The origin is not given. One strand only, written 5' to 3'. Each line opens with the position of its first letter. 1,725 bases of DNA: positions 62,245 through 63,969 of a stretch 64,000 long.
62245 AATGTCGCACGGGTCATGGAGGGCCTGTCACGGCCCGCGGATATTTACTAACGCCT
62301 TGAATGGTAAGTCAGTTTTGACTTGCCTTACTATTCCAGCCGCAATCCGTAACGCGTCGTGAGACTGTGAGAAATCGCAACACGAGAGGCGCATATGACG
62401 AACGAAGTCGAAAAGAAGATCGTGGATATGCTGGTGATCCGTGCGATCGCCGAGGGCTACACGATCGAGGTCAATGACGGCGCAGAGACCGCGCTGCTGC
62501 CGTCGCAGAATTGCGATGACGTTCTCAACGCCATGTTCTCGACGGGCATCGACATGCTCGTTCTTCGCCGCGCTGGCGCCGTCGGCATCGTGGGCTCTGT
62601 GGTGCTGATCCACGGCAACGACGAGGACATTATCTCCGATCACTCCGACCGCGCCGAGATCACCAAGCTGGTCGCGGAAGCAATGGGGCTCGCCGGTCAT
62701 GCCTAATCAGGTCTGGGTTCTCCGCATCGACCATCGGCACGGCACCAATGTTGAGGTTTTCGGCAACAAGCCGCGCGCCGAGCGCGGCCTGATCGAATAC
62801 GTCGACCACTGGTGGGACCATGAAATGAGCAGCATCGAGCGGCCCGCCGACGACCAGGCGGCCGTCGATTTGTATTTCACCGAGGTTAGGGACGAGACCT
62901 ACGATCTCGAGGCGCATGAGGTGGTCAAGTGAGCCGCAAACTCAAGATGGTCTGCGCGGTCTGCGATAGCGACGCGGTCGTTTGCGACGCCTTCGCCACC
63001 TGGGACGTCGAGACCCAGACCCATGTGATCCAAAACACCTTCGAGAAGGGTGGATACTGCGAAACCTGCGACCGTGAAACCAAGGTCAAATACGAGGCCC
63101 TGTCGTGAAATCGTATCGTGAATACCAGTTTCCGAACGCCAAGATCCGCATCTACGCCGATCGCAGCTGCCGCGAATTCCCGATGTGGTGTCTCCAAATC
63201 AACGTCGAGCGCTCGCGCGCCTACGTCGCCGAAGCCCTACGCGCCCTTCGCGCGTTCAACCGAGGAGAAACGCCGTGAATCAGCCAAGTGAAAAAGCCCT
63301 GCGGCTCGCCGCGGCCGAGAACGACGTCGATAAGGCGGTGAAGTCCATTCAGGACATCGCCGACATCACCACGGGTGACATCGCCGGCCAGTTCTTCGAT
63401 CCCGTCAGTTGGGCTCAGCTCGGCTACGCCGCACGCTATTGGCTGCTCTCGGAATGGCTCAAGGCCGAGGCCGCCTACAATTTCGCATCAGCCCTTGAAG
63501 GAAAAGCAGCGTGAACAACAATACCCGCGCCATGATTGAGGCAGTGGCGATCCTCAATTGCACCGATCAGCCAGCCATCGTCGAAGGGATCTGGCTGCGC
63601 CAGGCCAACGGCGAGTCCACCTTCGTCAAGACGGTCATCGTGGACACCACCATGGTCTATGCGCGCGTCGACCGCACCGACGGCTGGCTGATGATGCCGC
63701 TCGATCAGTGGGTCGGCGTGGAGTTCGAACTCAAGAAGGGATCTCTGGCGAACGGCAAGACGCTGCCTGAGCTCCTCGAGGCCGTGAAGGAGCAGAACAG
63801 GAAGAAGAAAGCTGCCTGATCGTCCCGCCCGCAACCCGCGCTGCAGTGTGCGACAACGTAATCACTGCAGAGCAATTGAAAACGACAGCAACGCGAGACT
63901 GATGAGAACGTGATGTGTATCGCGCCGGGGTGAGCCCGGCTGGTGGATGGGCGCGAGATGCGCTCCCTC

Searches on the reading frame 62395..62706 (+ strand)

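Call 35: search_protein_families(library=pfam, proteins=[window:62395-62706:+], max_evalue=5)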
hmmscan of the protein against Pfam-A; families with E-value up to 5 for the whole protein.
window:62395-62706:+ (103 aa): 2 families
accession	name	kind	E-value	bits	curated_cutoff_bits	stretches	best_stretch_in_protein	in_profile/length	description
PF01902.24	Diphthami_syn_2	-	0.12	12.3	23.2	1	46-99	5-59/219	Diphthamide synthase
PF13509.12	S1_2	-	0.14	12.7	21.8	1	8-41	3-35/61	S1 domain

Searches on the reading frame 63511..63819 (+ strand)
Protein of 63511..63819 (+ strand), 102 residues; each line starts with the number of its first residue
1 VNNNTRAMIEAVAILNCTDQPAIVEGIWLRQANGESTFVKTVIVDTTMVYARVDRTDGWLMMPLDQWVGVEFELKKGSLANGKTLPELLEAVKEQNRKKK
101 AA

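Call 95: find_encoding_contigs(protein=window:63511-63819:+, flank=10000, max_places=6)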
Protein window:63511-63819:+ (102 aa): no gene with exactly this product is on record in the collection.

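Call 96: find_related_loci(query=window:63511-63819:+, collection=viral_contigs, flank=10000)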
Query window:63511-63819:+ (102 aa) in viral_contigs; peptide patterns used: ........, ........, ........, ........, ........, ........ (x = any residue, [..] = any of these).
16 stretches matched a pattern, but none encodes a relative of the query by tblastn (E <= 1e-3).
